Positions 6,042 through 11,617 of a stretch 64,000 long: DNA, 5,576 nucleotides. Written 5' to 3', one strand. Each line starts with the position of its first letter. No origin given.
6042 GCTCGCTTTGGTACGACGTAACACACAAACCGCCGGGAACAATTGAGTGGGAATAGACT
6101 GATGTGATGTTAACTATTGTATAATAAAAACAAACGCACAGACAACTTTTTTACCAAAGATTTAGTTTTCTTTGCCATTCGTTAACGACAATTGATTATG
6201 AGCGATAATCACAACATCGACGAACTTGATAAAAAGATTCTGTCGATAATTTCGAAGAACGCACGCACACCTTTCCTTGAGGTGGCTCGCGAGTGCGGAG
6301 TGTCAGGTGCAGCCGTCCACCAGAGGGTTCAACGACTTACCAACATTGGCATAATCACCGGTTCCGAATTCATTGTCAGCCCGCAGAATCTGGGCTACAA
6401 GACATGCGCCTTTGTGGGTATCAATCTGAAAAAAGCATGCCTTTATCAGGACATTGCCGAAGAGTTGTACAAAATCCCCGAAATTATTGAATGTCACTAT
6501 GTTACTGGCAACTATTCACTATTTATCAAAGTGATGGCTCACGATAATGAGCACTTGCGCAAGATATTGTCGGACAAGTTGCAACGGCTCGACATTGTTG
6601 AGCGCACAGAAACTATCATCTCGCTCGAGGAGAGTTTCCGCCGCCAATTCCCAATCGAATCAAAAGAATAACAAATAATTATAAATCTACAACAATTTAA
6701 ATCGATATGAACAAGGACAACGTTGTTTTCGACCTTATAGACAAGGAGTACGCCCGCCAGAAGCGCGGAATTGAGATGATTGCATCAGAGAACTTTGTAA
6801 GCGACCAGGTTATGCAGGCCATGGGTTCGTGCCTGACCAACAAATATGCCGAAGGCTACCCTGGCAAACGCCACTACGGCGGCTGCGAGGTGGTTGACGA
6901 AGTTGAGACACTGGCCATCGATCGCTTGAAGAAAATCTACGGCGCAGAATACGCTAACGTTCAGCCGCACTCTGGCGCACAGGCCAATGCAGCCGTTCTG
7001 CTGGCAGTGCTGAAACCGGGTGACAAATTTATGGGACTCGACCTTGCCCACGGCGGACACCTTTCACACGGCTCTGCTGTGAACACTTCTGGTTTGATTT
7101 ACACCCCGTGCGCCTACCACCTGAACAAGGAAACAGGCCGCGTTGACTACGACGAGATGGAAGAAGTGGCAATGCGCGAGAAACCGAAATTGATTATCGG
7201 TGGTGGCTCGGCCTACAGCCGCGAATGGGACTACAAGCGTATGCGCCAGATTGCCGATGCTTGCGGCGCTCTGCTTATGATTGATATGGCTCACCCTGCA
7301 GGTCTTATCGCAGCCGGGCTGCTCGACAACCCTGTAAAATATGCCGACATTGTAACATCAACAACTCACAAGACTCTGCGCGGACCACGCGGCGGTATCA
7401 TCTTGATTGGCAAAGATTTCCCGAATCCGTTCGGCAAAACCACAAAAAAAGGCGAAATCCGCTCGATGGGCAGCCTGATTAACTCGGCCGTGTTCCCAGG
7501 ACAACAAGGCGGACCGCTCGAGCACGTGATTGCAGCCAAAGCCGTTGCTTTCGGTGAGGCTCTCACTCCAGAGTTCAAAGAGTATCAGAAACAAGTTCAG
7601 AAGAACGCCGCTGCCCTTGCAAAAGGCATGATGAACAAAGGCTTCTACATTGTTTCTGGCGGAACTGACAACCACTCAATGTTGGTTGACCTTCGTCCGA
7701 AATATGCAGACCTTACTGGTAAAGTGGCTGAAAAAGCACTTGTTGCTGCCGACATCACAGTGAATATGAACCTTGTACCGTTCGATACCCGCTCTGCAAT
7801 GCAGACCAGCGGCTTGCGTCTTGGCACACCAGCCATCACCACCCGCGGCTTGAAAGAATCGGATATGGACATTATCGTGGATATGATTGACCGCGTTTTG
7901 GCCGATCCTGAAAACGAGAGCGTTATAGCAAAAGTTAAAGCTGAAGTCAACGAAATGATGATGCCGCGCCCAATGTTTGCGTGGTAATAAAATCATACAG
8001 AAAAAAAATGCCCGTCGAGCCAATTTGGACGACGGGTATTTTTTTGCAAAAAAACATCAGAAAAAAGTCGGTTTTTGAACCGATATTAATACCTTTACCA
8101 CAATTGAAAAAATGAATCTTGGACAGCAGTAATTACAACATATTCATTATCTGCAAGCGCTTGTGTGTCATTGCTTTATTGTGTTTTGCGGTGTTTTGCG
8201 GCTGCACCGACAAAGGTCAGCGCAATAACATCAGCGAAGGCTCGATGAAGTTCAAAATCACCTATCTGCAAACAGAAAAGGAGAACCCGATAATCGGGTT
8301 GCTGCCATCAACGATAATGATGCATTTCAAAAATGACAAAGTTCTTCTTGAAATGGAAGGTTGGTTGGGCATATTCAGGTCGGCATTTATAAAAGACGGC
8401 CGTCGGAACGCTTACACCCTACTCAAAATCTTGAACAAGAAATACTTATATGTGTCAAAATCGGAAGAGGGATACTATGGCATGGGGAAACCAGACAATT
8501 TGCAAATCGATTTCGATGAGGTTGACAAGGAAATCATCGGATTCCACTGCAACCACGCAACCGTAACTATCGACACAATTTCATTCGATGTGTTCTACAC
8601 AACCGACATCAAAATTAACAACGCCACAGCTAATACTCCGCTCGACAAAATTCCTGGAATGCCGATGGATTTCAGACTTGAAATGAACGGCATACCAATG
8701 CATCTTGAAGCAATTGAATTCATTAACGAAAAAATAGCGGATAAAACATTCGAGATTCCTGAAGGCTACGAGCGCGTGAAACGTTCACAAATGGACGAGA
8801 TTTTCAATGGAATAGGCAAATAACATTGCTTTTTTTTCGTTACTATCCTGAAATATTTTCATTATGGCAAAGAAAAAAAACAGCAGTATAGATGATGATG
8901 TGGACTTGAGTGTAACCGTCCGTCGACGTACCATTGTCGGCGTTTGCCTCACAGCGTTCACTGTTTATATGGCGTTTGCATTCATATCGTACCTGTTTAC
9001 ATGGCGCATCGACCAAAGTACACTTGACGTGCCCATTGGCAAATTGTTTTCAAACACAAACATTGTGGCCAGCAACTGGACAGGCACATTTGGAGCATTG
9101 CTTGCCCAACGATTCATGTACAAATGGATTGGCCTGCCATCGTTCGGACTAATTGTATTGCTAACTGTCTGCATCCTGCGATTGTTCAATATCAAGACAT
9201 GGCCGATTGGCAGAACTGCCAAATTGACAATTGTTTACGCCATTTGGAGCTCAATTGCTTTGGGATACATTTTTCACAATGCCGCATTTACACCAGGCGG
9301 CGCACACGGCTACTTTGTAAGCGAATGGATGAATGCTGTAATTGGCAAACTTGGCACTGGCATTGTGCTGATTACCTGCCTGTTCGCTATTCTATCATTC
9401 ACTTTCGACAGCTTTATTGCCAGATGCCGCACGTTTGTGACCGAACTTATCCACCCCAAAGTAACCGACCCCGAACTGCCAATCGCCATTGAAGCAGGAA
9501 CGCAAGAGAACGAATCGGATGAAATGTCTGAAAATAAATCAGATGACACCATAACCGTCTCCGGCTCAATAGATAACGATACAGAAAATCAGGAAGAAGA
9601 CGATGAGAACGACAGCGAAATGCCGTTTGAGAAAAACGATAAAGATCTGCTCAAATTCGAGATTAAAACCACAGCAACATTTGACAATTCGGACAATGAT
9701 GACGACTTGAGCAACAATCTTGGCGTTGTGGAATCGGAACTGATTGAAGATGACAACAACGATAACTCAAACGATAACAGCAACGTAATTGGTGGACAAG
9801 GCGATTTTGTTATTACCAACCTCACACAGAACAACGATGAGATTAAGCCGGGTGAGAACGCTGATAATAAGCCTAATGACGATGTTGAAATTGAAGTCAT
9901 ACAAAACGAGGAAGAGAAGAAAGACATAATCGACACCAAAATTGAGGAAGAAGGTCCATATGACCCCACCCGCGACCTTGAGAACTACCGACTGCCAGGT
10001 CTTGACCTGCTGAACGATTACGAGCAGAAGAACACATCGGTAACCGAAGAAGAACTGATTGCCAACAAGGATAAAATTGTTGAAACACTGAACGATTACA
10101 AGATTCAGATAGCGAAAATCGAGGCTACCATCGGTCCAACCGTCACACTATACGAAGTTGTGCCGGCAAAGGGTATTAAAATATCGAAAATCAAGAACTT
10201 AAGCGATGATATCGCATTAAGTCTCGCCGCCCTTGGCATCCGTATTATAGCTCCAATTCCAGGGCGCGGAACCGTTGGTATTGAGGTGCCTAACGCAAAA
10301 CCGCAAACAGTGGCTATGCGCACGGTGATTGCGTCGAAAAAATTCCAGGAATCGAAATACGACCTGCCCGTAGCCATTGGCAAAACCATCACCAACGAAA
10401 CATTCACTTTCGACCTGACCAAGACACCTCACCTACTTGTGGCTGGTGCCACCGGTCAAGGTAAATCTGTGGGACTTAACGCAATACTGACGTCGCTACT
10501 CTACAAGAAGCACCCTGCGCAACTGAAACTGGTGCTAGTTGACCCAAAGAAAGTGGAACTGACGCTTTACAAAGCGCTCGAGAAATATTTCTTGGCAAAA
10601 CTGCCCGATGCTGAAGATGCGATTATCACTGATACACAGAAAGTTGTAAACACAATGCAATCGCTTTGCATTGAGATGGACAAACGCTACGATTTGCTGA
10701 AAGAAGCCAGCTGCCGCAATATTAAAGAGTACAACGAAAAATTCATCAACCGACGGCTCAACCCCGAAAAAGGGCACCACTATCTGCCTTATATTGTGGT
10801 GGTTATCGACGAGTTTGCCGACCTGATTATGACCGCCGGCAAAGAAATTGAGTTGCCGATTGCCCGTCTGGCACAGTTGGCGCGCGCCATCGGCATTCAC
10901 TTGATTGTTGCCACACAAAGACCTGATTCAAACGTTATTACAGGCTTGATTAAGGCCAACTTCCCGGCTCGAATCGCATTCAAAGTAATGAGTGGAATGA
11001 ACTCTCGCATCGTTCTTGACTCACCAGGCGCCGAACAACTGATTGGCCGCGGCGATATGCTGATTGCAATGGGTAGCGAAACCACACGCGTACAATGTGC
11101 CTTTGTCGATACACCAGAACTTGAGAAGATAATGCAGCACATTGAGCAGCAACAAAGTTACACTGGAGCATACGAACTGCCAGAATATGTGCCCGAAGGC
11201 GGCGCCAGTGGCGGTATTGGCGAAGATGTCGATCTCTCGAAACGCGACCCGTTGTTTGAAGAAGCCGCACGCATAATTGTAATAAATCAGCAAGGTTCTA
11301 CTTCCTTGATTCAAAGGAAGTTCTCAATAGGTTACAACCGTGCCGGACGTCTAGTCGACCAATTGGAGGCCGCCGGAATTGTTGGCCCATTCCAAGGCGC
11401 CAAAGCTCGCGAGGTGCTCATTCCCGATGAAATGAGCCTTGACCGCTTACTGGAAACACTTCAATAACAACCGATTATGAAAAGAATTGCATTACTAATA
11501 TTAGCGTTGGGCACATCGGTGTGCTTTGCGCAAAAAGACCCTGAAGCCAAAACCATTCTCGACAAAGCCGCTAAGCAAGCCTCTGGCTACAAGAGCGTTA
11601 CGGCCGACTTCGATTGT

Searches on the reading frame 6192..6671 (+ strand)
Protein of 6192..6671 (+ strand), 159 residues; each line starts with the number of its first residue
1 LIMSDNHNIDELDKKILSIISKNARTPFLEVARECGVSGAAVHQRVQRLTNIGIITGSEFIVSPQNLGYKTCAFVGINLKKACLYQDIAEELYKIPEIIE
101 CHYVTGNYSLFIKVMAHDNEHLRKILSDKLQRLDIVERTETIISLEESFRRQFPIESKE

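Call 31: search_protein_families(library=pfam, proteins=[window:6192-6671:+])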
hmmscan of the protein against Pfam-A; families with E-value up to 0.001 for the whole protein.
window:6192-6671:+ (159 aa): 4 families
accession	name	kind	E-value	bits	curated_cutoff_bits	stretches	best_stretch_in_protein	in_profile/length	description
PF01037.27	AsnC_trans_reg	-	2e-20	72.9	25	1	75-147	1-73/73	Lrp/AsnC ligand binding domain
PF13404.12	HTH_AsnC-type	-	3.9e-15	55.8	27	1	9-49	1-41/42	AsnC-type helix-turn-helix domain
PF13412.12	HTH_24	-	6e-15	55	21.9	1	10-56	2-48/48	Winged helix-turn-helix DNA-binding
PF22451.2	NirdL-like_HTH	-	1e-06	28.6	27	1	13-55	1-46/47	Siroheme decarboxylase NirDL-like HTH domain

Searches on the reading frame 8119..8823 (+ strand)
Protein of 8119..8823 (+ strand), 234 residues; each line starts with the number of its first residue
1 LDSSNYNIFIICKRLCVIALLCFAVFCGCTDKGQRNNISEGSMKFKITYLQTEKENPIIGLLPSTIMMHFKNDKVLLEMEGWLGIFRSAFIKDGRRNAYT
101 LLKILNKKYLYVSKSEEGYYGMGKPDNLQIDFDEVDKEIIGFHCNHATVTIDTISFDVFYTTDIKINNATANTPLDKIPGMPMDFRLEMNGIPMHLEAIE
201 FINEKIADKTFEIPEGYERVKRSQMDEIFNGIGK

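Call 31: search_protein_families(library=pfam, proteins=[window:8119-8823:+])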
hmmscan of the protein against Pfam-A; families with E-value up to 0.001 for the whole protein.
window:8119-8823:+ (234 aa): 1 family
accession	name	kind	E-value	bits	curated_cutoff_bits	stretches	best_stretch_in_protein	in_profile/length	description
PF22252.2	PNGase_F-II_N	-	0.00015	21.9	27.6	1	133-169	83-119/173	N-glycanase peptide, N-terminal domain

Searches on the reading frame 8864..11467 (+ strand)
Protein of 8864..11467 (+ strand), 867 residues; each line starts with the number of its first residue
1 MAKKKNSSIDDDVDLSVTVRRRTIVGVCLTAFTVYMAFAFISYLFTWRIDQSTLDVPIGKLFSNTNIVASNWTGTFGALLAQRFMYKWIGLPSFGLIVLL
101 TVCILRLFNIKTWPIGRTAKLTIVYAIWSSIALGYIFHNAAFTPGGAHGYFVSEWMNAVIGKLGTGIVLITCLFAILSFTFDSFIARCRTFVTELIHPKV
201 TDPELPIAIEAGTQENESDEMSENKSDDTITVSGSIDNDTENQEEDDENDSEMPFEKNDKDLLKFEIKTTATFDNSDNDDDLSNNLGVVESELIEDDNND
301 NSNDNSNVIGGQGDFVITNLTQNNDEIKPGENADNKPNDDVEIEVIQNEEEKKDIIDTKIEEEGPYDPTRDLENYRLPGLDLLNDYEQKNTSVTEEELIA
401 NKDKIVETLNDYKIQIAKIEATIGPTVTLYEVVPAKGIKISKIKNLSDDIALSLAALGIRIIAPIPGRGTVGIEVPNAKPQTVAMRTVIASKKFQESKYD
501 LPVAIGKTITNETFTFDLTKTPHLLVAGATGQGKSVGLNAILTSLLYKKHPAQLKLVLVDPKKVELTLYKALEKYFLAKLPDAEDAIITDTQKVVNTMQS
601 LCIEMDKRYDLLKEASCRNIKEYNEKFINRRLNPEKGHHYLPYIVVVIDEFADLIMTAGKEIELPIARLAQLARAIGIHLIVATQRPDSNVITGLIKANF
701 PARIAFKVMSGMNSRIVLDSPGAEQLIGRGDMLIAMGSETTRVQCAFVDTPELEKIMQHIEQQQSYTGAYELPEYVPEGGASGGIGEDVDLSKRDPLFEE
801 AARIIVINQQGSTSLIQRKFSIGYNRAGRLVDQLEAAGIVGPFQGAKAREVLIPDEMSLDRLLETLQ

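Call 31: search_protein_families(library=pfam, proteins=[window:8864-11467:+])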
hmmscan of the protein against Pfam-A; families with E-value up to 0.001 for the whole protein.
window:8864-11467:+ (867 aa): 5 families
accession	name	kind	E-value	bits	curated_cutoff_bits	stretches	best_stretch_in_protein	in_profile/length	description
PF01580.24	FtsK_SpoIIIE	-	9.8e-54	182.6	24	1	486-687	3-219/221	FtsK/SpoIIIE family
PF17854.6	FtsK_alpha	-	2.9e-32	111.3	22.9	1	377-477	1-101/101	FtsK alpha domain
PF09397.16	FtsK_gamma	-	1.3e-27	95.7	30.6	1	793-853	2-62/63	Ftsk gamma domain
PF13491.11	FtsK_4TM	-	2.2e-13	50.7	23.1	1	22-182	5-160/171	4TM region of DNA translocase FtsK/SpoIIIE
PF12846.13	AAA_10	-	0.00026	20.6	27.5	1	510-569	10-64/362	AAA-like domain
